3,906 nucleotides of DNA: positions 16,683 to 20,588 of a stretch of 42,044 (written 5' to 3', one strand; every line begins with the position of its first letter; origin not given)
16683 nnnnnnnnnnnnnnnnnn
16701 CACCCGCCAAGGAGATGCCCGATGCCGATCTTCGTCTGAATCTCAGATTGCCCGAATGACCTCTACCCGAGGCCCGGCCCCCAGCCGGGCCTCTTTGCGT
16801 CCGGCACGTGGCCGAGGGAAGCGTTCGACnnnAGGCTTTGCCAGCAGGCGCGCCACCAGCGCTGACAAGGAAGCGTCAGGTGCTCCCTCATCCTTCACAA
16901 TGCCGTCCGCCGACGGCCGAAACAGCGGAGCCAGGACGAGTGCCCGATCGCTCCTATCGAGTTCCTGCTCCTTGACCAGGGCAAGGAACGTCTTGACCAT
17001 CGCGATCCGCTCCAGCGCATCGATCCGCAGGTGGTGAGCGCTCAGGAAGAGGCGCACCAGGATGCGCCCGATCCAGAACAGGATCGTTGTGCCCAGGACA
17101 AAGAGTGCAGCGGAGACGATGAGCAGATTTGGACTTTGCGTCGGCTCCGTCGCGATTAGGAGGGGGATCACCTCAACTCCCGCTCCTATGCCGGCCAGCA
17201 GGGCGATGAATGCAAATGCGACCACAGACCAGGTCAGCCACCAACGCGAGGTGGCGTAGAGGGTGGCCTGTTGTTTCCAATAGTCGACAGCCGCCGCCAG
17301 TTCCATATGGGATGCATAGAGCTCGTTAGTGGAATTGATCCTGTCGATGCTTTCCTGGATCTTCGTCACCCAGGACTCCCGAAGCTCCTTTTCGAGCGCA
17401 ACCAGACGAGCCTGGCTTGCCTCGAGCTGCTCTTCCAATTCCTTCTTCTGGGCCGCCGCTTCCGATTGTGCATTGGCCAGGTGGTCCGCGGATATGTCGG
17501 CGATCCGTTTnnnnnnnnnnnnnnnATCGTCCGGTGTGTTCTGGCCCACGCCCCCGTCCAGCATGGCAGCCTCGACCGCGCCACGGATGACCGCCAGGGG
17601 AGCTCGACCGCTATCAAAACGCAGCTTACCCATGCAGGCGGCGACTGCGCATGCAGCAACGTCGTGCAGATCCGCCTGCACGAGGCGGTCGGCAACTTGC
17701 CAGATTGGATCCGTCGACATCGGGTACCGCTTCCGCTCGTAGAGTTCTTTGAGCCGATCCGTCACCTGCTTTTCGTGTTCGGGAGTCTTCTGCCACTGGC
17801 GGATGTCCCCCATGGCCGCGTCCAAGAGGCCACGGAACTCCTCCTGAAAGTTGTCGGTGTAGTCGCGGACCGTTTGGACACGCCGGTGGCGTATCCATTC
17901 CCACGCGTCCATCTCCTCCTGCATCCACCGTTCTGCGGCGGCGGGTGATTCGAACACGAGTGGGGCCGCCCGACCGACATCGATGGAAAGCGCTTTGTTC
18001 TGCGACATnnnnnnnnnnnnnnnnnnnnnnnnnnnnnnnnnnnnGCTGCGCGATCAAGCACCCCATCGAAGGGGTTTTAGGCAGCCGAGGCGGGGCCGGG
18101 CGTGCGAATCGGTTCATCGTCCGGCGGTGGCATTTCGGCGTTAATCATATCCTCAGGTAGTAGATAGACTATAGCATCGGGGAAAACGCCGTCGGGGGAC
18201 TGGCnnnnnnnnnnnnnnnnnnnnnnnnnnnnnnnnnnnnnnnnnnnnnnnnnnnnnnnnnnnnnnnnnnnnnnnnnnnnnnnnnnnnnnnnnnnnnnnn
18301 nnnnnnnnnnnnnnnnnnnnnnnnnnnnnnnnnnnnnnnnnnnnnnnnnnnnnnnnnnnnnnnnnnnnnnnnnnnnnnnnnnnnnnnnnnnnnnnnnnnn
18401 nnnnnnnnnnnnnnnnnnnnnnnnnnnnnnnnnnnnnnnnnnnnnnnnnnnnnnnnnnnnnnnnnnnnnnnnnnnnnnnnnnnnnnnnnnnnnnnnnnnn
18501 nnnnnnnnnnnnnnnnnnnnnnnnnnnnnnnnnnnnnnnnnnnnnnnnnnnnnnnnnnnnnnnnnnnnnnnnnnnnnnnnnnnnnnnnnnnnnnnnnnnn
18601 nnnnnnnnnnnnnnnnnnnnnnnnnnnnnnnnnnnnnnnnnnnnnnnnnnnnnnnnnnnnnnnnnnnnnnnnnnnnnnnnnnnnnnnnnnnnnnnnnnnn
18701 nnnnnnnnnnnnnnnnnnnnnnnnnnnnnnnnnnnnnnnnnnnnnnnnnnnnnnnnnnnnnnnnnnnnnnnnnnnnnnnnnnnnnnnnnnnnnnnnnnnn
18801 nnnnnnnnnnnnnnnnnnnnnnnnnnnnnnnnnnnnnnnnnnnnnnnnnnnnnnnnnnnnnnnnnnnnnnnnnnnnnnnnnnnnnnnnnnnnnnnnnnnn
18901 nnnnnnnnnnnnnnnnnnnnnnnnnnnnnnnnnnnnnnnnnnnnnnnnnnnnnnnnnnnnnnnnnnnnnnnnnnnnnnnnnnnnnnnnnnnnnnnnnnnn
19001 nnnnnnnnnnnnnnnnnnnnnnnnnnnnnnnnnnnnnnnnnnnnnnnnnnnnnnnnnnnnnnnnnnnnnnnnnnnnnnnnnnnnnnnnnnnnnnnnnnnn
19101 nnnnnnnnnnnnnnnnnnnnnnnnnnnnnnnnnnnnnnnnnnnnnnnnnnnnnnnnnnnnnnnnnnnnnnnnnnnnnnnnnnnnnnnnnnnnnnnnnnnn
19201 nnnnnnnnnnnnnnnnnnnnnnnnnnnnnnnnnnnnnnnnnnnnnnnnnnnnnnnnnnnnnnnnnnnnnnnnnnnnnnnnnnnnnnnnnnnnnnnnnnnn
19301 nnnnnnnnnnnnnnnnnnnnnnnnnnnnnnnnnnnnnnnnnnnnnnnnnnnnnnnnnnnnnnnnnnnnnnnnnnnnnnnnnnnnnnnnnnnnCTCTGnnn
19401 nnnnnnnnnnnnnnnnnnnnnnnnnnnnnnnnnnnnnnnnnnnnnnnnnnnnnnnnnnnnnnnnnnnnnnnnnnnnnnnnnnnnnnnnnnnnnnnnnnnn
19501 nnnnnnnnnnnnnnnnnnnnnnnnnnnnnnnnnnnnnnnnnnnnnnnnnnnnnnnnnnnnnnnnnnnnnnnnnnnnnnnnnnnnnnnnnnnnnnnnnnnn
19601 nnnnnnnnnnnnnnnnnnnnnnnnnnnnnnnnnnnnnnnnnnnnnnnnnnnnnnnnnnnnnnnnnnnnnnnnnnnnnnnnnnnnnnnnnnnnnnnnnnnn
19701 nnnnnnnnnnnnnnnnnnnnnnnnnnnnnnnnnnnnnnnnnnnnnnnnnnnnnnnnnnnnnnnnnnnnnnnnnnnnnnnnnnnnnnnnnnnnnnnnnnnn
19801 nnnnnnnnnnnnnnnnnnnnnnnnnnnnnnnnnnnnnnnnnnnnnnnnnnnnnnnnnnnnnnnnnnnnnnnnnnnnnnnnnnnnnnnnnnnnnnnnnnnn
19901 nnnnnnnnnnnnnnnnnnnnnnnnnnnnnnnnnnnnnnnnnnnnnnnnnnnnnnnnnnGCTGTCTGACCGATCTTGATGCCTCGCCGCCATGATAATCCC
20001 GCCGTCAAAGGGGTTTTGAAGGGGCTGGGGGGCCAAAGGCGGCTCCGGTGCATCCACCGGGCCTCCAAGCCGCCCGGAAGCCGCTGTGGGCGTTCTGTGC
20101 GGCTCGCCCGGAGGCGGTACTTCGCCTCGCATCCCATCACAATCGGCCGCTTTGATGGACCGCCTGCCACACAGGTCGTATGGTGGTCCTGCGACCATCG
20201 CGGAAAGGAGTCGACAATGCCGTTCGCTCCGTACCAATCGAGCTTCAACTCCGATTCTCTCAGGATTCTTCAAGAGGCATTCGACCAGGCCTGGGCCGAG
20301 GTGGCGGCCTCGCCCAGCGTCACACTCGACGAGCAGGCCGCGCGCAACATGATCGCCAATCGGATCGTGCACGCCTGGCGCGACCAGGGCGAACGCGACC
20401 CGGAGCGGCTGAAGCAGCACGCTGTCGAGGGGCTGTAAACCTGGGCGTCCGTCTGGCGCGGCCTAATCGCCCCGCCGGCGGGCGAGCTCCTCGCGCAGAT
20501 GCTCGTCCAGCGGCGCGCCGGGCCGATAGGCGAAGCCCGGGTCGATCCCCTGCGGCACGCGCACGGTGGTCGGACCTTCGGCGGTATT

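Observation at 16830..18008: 392-aa membrane protein with soluble sensor-like head, coiled coil and two-TM effector-like tail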

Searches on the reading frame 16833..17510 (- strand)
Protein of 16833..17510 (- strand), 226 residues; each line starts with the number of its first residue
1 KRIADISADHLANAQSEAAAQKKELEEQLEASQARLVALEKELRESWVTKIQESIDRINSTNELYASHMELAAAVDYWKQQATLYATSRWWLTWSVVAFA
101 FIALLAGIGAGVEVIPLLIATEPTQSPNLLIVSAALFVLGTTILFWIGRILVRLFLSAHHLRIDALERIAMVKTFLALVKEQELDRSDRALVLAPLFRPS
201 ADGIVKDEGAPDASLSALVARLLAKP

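Call 33: search_dna_similar(query=window:16833-17510:-, collection=plasmids, mode=protein, max_evalue=10, max_rows=40)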
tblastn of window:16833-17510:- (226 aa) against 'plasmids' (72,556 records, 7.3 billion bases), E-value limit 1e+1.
Records with a match: 6; places in all: 6; records where one place covers at least 80% of the query: 0.
Best place of each record, by identity: <60% 6.
By first word of the organism name: Vibrio 3; Rhizobium 1; Acinetobacter 1; Microvirga 1.
By predicted mobility (MOB-suite, as given by PLSDB): non-mobilizable 3; mobilizable 2; conjugative 1.
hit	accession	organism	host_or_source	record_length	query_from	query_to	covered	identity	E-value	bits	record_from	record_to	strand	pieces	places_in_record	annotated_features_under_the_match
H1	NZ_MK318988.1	Rhizobium rhizogenes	-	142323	45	200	69%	24.6%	1e-3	47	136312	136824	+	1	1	DUF6161 domain-containing protein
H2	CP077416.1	Acinetobacter junii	cell culture,soil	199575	118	211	42%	35.1%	3e-4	49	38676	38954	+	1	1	record has no annotation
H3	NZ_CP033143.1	Vibrio parahaemolyticus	Penaeus vannamei,hepatopancrease,shrimp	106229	136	211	34%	32.1%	6e-4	48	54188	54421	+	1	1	DUF6161 domain-containing protein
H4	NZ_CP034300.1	Vibrio parahaemolyticus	Penaeus vannamei,AHPND infected ...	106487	136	211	34%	32.1%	6e-4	48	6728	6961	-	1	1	DUF6161 domain-containing protein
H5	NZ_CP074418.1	Vibrio parahaemolyticus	Penaeus vannamei,Pure bacterial culture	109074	136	211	34%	32.1%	1e-3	47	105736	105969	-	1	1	DUF6161 domain-containing protein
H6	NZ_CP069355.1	Microvirga sp. VF16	Vachellia farnesiana,Cell culture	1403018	133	200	30%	32.4%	3e+0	36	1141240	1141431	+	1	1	none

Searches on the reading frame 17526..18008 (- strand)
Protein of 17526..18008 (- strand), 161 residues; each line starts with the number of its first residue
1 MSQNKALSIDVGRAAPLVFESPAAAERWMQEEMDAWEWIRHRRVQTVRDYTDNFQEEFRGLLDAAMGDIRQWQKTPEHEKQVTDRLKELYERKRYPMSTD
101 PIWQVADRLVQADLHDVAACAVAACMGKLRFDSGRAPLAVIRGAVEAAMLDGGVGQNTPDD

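Call 92: predict_structure(alignment_id=A6)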
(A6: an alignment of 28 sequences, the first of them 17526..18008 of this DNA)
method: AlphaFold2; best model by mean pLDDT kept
length: 161 residues; sequences in the alignment: 28
mean_pLDDT: 85.9   pTM: 0.79
mean pLDDT of the five models: 85.9, 85.3, 84.7, 83.4, 82.6
residues with pLDDT >= 90: 95; 70-90: 45; 50-70: 10; < 50: 11
segments of 3 or more residues with pLDDT < 50: 153-161
pLDDT, mean of each block of 10 residues (from residue 1): 76 92 96 89 74 86 95 93 96 93 93 92 90 80 88 45 31
secondary structure, 60 per line:
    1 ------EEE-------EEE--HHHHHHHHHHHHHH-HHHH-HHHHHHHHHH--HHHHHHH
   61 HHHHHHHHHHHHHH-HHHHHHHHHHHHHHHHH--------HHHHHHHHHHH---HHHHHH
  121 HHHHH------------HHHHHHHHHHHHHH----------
elements in order: E7-9 E17-19 H22-35 H37-40 H42-51 H54-74 H76-92 H101-111 H115-125 H138-151

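Call 95: fold_search(model_id=the predicted structure, library=pdb)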
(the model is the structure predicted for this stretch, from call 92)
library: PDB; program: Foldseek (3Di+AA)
matches with E <= 10: 68; with E <= 0.001: 0
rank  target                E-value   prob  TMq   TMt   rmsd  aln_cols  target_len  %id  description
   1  6ps7                  1.0e+00  0.07  0.19  0.10  21.3       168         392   17  XFEL A2aR structure by ligand exchange from LUF5843 to ZM241385. (released 2019-11-13)
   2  1lia_B                1.1e+00  0.06  0.16  0.15  17.6       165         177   13  CRYSTAL STRUCTURE OF R-PHYCOERYTHRIN FROM POLYSIPHONIA AT 2.8 A RESOLUTION (released 1997-07-29)
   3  6aqf                  1.1e+00  0.06  0.19  0.10  21.2       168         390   17  Crystal structure of A2AAR-BRIL in complex with the antagonist ZM241385 produced from Pichia pastoris (released 2018-01-10)
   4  4arx_A                1.2e+00  0.15  0.29  0.09  15.3       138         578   14  Lepidoptera-specific toxin Cry1Ac from Bacillus thuringiensis ssp. kurstaki HD-73 (released 2013-05-15)
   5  4arx_C                1.3e+00  0.15  0.29  0.09  15.2       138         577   14  Lepidoptera-specific toxin Cry1Ac from Bacillus thuringiensis ssp. kurstaki HD-73 (released 2013-05-15)
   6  4arx_D                1.3e+00  0.14  0.29  0.09  15.2       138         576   14  Lepidoptera-specific toxin Cry1Ac from Bacillus thuringiensis ssp. kurstaki HD-73 (released 2013-05-15)
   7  5iu4                  1.3e+00  0.07  0.20  0.11  22.0       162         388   18  Crystal structure of stabilized A2A adenosine receptor A2AR-StaR2-bRIL in complex with ZM241385 at 1.7A resolution (released 2016-06-29)
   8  4arx_B                1.5e+00  0.13  0.29  0.09  15.1       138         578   14  Lepidoptera-specific toxin Cry1Ac from Bacillus thuringiensis ssp. kurstaki HD-73 (released 2013-05-15)
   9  7zjj                  2.1e+00  0.06  0.21  0.17  16.1       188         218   12  CspZ (BbCRASP-2) from Borrelia burgdorferi strain B379 (released 2023-04-19)
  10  1sj7_B                2.1e+00  0.04  0.16  0.16  17.7       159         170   16  Crystal Structure of Talin Rod 482-655 (released 2004-08-24)
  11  4cbe                  2.2e+00  0.06  0.20  0.15  15.2       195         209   13  Crystal structure of complement factors H and FHL-1 binding protein BBH06 or CRASP-2 from Borrelia burgdorferi (Native) (released 2014-04-16)
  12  1ciy                  2.4e+00  0.11  0.29  0.09  15.2       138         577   14  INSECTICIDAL TOXIN: STRUCTURE AND CHANNEL FORMATION (released 1997-01-27)
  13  3cax                  2.4e+00  0.06  0.22  0.13  13.1       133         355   12  Crystal structure of uncharacterized protein PF0695 (released 2008-03-18)
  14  3o42_A                2.4e+00  0.03  0.16  0.14  18.1       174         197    9  Complex of an alpha/beta-peptide based on the gp41 CHR domain bound to gp41-5 (released 2011-08-24)
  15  9jfu_R                2.4e+00  0.03  0.18  0.10  24.0       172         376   16  Cryo-EM structure of inactive GPR4 with NE52-QQ57 (released 2025-04-23)
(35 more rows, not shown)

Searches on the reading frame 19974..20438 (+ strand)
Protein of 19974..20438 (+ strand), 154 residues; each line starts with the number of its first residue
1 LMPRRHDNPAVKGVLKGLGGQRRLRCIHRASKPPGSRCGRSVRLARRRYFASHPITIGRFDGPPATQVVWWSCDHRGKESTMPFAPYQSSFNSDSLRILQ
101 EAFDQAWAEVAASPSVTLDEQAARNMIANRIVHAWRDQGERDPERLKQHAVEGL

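Call 3: search_protein_families(library=pfam, proteins=[window:19974-20438:+], max_evalue=0.1)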
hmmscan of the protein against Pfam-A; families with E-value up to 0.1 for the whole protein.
window:19974-20438:+ (154 aa): 0 families

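Call 4: search_protein_families(library=padloc, proteins=[window:19974-20438:+], max_evalue=0.1)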
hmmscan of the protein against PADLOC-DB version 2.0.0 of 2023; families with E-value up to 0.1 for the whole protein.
window:19974-20438:+ (154 aa): 0 families

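Call 5: search_protein_families(library=phrogs, proteins=[window:19974-20438:+], max_evalue=0.1)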
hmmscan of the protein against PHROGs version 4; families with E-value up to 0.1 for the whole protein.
window:19974-20438:+ (154 aa): 1 family
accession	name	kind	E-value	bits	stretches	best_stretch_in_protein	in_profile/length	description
phrog_20065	-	unknown function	0.094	13.8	0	97-136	5-43/68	-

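Call 6: search_protein_families(library=ncbifam, proteins=[window:19974-20438:+], max_evalue=0.1)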
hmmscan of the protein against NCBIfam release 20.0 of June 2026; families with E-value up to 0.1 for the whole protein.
window:19974-20438:+ (154 aa): 0 families
